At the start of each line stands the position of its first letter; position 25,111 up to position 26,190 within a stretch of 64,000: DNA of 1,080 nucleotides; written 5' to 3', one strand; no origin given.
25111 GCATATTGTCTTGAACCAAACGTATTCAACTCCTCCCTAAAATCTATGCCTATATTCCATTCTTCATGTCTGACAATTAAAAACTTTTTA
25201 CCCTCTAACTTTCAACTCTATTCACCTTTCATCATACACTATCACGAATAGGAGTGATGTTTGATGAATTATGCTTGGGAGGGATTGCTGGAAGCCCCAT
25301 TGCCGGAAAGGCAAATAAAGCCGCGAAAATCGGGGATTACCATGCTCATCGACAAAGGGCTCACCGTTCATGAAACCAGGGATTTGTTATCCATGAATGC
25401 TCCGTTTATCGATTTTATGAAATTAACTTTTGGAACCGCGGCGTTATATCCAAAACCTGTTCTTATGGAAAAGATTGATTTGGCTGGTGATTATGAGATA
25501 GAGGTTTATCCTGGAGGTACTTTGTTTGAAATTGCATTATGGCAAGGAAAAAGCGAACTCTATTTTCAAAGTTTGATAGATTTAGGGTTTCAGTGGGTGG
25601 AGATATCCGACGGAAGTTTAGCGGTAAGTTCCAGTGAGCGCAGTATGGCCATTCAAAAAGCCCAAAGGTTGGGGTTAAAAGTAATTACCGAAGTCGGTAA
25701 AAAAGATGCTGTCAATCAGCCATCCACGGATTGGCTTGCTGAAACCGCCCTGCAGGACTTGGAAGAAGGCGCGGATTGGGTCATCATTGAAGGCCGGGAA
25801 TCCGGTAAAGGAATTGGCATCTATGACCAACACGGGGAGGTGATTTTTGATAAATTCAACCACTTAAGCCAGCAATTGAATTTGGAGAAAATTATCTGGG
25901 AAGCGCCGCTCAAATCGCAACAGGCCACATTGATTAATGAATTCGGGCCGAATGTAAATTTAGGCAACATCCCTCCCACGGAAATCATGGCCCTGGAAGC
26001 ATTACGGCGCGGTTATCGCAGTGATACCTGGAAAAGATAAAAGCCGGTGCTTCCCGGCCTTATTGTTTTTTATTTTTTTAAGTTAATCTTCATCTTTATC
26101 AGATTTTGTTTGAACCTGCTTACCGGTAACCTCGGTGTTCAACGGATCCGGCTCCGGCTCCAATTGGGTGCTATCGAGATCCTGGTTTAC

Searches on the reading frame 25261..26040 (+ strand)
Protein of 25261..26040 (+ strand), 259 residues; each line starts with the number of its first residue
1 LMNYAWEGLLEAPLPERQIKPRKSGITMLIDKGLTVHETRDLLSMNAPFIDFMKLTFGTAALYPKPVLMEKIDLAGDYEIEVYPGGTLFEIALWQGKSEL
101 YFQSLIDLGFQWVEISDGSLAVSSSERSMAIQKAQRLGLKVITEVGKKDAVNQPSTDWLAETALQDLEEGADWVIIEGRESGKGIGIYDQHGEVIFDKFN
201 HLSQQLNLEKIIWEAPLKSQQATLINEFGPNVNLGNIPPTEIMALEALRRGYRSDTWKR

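Call 11: search_protein_families(library=pfam, max_evalue=0.001, proteins=[window:25261-26040:+])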
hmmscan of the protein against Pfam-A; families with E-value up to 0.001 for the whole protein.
window:25261-26040:+ (259 aa): 1 family
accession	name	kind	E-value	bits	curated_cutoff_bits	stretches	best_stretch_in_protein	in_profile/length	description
PF02679.21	ComA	-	6.9e-89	297.9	25.2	1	16-255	2-243/243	(2R)-phospho-3-sulfolactate synthase (ComA)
